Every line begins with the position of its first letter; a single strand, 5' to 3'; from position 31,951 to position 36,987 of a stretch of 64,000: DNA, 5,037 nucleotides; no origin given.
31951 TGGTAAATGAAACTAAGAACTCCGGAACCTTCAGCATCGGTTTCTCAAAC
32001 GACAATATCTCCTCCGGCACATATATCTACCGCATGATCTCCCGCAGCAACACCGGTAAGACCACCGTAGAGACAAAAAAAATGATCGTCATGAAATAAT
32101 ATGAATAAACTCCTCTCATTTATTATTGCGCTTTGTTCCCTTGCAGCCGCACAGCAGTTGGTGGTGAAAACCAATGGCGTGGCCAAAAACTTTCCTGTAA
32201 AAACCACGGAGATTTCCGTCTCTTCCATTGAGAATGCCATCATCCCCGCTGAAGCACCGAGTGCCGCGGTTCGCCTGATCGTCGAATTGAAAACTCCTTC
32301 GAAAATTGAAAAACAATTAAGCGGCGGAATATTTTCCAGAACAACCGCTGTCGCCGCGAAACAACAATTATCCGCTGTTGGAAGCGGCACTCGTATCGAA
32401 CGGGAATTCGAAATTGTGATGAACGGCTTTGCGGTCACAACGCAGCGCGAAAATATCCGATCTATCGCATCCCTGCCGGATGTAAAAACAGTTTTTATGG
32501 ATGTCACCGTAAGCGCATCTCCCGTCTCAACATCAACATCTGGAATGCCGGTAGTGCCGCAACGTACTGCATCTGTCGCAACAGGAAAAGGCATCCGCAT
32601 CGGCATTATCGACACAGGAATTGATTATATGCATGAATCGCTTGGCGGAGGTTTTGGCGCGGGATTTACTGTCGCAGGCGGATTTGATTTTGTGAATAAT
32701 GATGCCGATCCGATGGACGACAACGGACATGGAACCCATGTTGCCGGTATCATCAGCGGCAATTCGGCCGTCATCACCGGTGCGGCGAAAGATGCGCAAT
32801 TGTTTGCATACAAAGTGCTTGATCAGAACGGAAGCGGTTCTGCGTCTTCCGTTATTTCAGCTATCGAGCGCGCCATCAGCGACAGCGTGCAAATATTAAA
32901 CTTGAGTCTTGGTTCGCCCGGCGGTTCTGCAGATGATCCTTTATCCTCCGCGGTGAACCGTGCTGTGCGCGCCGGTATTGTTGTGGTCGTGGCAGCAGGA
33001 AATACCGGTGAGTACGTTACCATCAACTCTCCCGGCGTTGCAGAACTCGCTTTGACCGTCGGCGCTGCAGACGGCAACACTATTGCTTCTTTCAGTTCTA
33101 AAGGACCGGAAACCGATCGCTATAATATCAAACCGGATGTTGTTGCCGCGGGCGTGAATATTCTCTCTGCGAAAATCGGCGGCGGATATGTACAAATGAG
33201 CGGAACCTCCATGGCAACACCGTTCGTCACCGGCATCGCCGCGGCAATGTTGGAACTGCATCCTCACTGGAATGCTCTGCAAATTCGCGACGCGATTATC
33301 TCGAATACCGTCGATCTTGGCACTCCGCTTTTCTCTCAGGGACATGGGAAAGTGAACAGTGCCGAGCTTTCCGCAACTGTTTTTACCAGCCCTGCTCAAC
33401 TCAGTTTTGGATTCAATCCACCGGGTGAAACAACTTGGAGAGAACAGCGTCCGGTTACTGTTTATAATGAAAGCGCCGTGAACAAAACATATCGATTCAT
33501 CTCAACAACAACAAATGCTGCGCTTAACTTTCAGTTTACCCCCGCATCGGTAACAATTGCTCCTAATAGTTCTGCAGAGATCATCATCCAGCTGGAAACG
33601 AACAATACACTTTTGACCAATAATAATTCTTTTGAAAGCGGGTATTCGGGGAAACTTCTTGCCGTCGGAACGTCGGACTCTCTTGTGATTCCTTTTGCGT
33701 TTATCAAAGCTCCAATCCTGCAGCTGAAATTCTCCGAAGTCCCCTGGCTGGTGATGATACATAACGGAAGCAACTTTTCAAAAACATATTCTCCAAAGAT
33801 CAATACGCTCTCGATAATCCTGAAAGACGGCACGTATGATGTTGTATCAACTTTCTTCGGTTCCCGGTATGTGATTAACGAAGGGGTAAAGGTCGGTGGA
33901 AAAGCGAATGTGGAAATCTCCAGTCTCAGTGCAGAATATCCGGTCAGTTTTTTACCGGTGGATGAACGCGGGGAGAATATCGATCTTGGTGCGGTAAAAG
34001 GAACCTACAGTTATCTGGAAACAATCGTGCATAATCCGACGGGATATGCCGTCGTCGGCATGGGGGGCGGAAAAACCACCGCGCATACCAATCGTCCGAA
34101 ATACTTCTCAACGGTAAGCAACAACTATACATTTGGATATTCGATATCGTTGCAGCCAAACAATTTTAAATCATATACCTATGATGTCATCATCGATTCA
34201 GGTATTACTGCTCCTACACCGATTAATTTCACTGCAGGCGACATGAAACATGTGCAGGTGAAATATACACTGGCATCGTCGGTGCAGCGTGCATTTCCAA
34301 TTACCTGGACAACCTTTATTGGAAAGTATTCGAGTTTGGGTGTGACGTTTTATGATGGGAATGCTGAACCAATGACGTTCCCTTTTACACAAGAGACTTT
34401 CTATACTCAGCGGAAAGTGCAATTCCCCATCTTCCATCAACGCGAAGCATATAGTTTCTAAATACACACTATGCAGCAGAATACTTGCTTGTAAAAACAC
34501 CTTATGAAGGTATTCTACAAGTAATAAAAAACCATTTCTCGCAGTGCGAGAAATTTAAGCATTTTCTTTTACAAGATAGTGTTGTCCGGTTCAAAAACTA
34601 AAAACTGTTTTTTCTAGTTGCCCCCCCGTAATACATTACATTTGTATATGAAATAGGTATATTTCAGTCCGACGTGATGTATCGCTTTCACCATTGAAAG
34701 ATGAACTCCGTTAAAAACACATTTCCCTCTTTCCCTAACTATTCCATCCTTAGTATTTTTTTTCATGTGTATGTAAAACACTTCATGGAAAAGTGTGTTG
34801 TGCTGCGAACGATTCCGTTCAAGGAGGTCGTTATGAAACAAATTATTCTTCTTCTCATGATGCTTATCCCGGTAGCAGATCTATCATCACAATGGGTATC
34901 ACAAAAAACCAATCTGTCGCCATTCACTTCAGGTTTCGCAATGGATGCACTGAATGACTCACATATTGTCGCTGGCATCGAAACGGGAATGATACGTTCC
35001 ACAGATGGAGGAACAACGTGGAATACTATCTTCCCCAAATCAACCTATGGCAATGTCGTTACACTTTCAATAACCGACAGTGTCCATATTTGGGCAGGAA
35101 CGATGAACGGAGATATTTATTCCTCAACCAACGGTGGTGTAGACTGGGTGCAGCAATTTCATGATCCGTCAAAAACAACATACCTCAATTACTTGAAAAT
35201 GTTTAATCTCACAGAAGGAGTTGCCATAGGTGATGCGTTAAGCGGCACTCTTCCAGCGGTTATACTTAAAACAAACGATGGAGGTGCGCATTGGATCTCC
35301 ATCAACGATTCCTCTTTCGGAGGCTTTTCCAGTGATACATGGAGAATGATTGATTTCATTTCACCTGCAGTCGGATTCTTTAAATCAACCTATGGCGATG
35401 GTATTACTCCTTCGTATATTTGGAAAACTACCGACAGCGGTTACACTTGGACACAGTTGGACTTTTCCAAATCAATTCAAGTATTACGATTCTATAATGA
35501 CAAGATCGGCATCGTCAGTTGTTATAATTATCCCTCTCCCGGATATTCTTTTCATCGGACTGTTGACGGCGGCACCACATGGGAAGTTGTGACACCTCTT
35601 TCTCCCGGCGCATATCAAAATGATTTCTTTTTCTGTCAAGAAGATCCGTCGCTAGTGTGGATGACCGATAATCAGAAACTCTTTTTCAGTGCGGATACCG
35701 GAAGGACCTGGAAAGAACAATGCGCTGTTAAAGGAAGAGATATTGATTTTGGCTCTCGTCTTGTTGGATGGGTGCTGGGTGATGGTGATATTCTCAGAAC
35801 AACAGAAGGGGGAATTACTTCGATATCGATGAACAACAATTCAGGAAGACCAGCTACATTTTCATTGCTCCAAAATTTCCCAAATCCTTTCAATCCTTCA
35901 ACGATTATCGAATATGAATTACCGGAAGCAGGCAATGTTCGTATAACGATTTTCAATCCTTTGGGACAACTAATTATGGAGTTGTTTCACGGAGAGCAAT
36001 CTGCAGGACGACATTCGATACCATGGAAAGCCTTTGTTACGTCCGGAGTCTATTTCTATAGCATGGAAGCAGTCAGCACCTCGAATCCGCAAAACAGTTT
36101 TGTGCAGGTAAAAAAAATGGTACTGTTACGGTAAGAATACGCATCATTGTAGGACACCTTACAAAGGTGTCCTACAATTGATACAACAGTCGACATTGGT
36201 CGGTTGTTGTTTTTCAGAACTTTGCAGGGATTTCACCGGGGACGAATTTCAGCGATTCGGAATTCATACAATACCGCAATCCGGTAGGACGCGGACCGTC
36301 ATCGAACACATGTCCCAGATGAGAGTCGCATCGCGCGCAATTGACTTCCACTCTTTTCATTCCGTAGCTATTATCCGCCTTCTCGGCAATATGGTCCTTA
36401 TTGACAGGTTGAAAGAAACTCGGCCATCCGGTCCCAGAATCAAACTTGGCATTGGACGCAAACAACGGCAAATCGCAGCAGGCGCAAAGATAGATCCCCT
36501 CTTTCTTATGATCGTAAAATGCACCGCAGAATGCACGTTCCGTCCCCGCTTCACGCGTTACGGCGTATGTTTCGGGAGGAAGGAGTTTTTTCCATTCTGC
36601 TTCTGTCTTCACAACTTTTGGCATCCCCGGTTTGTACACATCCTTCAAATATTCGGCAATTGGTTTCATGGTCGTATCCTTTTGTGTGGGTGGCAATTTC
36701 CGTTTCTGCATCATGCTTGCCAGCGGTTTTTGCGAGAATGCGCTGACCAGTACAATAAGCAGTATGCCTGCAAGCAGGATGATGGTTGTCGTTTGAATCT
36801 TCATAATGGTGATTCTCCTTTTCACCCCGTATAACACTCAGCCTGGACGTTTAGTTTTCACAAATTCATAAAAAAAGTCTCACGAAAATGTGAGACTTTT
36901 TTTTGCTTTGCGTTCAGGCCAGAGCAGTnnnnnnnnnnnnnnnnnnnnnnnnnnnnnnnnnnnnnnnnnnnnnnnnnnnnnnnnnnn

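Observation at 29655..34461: Sigma54 regulator followed by a near-consensus sigma54 promoter driving a mini-CTD protein and S8 protease operon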

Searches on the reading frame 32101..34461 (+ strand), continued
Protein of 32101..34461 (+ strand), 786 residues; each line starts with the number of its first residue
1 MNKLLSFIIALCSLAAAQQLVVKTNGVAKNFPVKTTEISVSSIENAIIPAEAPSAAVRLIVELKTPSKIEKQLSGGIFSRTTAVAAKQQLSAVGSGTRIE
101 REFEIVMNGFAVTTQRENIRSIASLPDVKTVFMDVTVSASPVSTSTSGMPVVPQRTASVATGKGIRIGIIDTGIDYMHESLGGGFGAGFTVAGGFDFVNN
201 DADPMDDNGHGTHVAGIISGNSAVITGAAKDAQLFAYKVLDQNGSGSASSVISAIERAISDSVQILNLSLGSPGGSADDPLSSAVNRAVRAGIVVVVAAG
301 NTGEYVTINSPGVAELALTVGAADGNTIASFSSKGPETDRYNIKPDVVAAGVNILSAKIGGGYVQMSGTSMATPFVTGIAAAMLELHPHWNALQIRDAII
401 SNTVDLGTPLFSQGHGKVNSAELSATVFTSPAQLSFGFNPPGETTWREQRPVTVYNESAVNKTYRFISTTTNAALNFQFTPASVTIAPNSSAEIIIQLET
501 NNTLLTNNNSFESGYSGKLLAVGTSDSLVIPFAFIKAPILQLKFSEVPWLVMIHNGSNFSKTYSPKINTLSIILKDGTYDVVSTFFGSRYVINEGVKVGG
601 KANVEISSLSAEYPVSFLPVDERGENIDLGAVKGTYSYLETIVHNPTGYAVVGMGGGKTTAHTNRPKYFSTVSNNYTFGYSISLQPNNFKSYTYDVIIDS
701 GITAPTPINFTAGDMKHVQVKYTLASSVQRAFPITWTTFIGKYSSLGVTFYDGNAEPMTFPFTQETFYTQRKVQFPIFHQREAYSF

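Call 51: predict_structure(alignment_id=A5)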
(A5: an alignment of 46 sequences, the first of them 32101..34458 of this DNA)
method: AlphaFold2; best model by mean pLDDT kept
length: 786 residues; sequences in the alignment: 46
mean_pLDDT: 89.5   pTM: 0.85
mean pLDDT of the five models: 89.5, 89.3, 88.2, 87.1, 86.5
residues with pLDDT >= 90: 518; 70-90: 226; 50-70: 42; < 50: 0
segments of 3 or more residues with pLDDT < 50: none
pLDDT, mean of each block of 10 residues (from residue 1): 74 65 81 61 57 81 91 86 88 86 93 88 88 90 72 70 95 96 93 95 95 95 89 97 95 96 97 86 95 96 91 96 93 93 96 92 92 95 93 96 93 93 87 94 93 94 94 94 95 97 93 94 91 96 88 92 87 93 89 92 91 93 90 87 91 85 86 94 92 93 92 91 87 90 85 84 92 88 79
secondary structure, 60 per line:
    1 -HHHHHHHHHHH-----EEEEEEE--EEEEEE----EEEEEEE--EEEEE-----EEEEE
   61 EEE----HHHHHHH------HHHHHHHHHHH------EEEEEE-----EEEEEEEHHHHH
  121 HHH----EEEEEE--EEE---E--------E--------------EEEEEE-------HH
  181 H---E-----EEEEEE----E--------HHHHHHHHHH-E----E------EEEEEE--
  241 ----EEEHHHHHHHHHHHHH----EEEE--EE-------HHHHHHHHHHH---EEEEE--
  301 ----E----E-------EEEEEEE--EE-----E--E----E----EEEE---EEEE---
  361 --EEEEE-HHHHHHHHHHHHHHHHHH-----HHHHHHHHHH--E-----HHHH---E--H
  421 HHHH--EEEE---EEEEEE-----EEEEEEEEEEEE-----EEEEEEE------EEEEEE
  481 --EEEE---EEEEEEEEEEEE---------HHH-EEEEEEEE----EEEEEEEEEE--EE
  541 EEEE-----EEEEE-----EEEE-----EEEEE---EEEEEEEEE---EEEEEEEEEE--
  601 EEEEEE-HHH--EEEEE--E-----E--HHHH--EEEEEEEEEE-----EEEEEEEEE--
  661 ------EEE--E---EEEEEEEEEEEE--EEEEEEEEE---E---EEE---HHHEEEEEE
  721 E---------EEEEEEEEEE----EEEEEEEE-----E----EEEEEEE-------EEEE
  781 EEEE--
elements in order (helices of 4 or more, strands of 3 or more residues): H2-12 E18-24 E27-32 E37-43 E46-50 E56-63 H68-74 H81-91 E98-103 E109-115 H116-123 E128-133 E136-138 E166-171 E191-196 H210-219 E233-238 E245-247 H248-260 E265-268 H280-290 E294-298 E318-324 E347-350 E354-357 E363-367 H369-386 H392-401 H410-413 H420-424 E427-430 E434-439 E445-456 E462-468 E475-480 E483-486 E490-501 E515-522 E527-536 E539-544 E550-554 E560-563 E569-573 E577-585 E589-598 E601-606 E613-617 H629-632 E635-644 E650-658 E667-669 E676-687 E690-698 E706-708 E715-721 E731-740 E745-752 E763-769 E777-784

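Call 55: fold_search(model_id=the predicted structure, library=pdb)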
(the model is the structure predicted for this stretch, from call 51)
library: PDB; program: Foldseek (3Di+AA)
matches with E <= 10: 1547; with E <= 0.001: 498
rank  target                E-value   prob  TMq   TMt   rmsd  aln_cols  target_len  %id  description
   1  8jmw_A                1.8e-37  1.00  0.46  0.69  11.4       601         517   24  Fibril form of serine peptidase Vpr (released 2023-12-06)
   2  3afg_B                5.4e-35  1.00  0.44  0.67   7.2       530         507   28  Crystal structure of ProN-Tk-SP from Thermococcus kodakaraensis (released 2010-08-04)
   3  3afg_A                3.7e-32  1.00  0.44  0.67   7.2       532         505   28  Crystal structure of ProN-Tk-SP from Thermococcus kodakaraensis (released 2010-08-04)
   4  3whi_B                9.1e-28  1.00  0.40  0.86   4.0       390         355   32  Crystal structure of unautoprocessed form of IS1-inserted Pro-subtilisin E (released 2013-12-25)
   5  3whi_A                1.4e-27  1.00  0.41  0.88   3.2       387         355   33  Crystal structure of unautoprocessed form of IS1-inserted Pro-subtilisin E (released 2013-12-25)
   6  9ues_B                1.6e-26  1.00  0.34  0.63   7.0       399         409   32  Crystal structure of an inactive TKSP mutant in complex with the TKS propeptide (released 2026-02-18)
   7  9csd_A                5.4e-26  1.00  0.35  0.37   8.1       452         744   22  The Ectodomains of SPRING and S1P with the inhibitor PF-429242 (released 2025-04-23)
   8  8uw8_A                3.4e-25  1.00  0.36  0.38   7.9       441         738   24  Site-one protease and SPRING (released 2024-07-10)
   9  8uwc                  1.1e-24  1.00  0.40  0.60   8.8       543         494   19  Site-one protease without SPRING (released 2024-07-10)
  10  2zwp_B                1.1e-23  1.00  0.38  0.75   4.2       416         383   26  Crystal structure of Ca3 site mutant of Pro-S324A (released 2009-06-23)
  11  1iav                  3.3e-23  1.00  0.31  0.88   1.7       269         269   39  STRUCTURE ON NATIVE (ASN 87) SUBTILISIN FROM BACILLUS LENTUS (released 2001-04-18)
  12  2z2z                  3.3e-23  1.00  0.37  0.71   4.7       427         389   27  Crystal structure of unautoprocessed form of Tk-subtilisin soaked by 10mM CaCl2 (released 2007-12-04)
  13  8bty_A                3.7e-23  1.00  0.41  0.35  15.6       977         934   15  Structure of the active form of ScpB, the C5a-peptidase from Streptococcus agalactiae. (released 2023-11-15)
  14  5arb                  4.1e-23  1.00  0.31  0.87   1.7       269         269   39  Cooperative bio-metallic selectivity in a tailored protease enables creation of a C-C cross-coupling Heckase (released 2016-09-14)
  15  3vhq                  4.1e-23  1.00  0.37  0.71   4.3       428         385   26  Crystal structure of the Ca6 site mutant of Pro-SA-subtilisin (released 2012-07-11)
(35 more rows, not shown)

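Call 62: search_protein_families(library=pfam, proteins=[L003:229-1362:+, L003:1564-2118:+, L003:2173-3285:+, L006:2577-3701:+, L006:813-1355:-], max_evalue=0.001)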
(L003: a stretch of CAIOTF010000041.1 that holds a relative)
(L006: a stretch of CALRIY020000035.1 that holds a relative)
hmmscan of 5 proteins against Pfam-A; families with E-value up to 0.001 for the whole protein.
L003:229-1362:+ (377 aa): 5 families
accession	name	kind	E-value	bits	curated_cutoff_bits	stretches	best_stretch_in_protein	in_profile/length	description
PF00072.30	Response_reg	-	1.7e-28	99.4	30.2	1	17-129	1-111/111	Response regulator receiver domain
PF02518.31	HATPase_c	-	7.6e-23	81.5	26.4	1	269-374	5-110/111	Histidine kinase-, DNA gyrase B-, and HSP90-like ATPase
PF00512.31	HisKA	-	4.5e-12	46.3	26.9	1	150-213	2-63/66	His Kinase A (phospho-acceptor) domain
PF13581.12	HATPase_c_2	-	0.00013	22.5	27.4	1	269-370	31-126/127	Histidine kinase-like ATPase domain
PF13589.12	HATPase_c_3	-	0.00069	20.1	25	0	272-344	5-80/137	Histidine kinase-, DNA gyrase B-, and HSP90-like ATPase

L003:1564-2118:+ (184 aa): 1 family
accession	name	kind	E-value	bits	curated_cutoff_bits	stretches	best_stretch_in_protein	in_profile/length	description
PF00512.31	HisKA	-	6.4e-07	29.8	26.9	1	103-159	2-57/66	His Kinase A (phospho-acceptor) domain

L003:2173-3285:+ (370 aa): 3 families
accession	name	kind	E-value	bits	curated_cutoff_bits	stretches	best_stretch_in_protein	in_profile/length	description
PF00072.30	Response_reg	-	1e-24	87.3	30.2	1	8-121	1-111/111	Response regulator receiver domain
PF02518.31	HATPase_c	-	6e-21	75.4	26.4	1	262-366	5-109/111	Histidine kinase-, DNA gyrase B-, and HSP90-like ATPase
PF13581.12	HATPase_c_2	-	2.5e-05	24.7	27.4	1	266-362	35-125/127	Histidine kinase-like ATPase domain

L006:2577-3701:+ (374 aa): 4 families
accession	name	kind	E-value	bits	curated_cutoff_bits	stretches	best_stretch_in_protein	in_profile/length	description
PF00072.30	Response_reg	-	2e-29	102.4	30.2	1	10-121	1-110/111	Response regulator receiver domain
PF02518.31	HATPase_c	-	6.8e-26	91.3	26.4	1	262-366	4-108/111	Histidine kinase-, DNA gyrase B-, and HSP90-like ATPase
PF00512.31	HisKA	-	2.4e-12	47.2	26.9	1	143-206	2-63/66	His Kinase A (phospho-acceptor) domain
PF13581.12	HATPase_c_2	-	3.5e-05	24.2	27.4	1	268-364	36-126/127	Histidine kinase-like ATPase domain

L006:813-1355:- (180 aa): 0 families

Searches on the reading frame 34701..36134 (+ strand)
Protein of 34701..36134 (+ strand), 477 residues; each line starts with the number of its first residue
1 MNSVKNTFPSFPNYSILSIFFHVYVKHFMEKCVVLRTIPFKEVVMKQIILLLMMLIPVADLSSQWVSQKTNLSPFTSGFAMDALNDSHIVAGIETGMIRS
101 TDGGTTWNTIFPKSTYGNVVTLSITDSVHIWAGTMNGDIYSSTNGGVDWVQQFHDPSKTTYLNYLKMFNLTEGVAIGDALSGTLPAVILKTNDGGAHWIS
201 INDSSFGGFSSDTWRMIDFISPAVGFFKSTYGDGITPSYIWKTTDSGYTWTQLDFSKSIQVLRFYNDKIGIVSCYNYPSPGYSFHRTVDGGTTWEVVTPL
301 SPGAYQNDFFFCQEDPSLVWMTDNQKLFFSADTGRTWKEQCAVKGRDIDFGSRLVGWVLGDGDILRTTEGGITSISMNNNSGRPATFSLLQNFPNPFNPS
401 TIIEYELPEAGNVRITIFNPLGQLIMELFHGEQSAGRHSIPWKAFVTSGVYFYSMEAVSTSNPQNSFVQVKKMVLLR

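Call 3: search_protein_families(library=pfam, proteins=[window:34701-36134:+], max_evalue=0.01)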
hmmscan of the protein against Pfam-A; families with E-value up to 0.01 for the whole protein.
window:34701-36134:+ (477 aa): 5 families
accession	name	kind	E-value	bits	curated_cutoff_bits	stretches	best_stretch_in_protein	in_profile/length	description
PF15902.12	Sortilin-Vps10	-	1.1e-09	38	33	1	284-340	3-60/446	Sortilin, neurotensin receptor 3,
PF14870.12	PSII_BNR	-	7.8e-06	25.8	27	0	119-202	20-98/303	Photosynthesis system II assembly factor YCF48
PF18962.6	Por_Secre_tail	-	2.4e-05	25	27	1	393-460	2-67/75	Secretion system C-terminal sorting domain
PF13860.13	FlgD_ig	-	0.00037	20.8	27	1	408-457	19-75/79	FlgD Ig-like domain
PF13585.12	CHU_C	-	0.0035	17.9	27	0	409-470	25-86/86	CHU_C Type IX secretion signal domain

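Call 23: search_protein_families(library=ncbifam, proteins=[window:34701-36134:+], max_evalue=0.01)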
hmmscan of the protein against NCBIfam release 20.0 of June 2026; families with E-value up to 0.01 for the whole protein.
window:34701-36134:+ (477 aa): 4 families
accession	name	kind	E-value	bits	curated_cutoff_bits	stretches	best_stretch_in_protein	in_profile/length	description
NF045728.1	glycosyl_F510_1955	equivalog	1.9e-17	63.4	175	2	240-386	74-222/246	F510_1955 family glycosylhydrolase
TIGR04183.1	Por_Secre_tail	domain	6.3e-08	32.5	23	1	393-456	2-59/72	T9SS type A sorting domain-containing protein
NF052323.1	T9SSA_dep_M6i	equivalog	5.2e-07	28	600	1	392-468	960-1037/1043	T9SS-dependent M6-like inactivated metalloprotease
NF010237.0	PRK13684.1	equivalog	1e-06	28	326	1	118-202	47-125/334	photosynthesis system II assembly factor Ycf48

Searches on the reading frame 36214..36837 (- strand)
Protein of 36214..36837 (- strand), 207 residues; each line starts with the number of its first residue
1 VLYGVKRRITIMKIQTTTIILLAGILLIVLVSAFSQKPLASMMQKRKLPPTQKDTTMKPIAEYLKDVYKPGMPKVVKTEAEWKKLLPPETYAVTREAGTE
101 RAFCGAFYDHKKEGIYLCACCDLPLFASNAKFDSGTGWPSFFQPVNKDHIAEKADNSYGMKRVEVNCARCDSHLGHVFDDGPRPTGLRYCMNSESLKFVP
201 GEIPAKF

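Call 62: search_protein_families(library=pfam, proteins=[window:36214-36837:-], max_evalue=0.001)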
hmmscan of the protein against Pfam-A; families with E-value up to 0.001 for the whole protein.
window:36214-36837:- (207 aa): 1 family
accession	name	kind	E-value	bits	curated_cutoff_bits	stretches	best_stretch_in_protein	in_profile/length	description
PF01641.26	SelR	-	1.1e-51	174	24.9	1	86-200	1-116/116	SelR domain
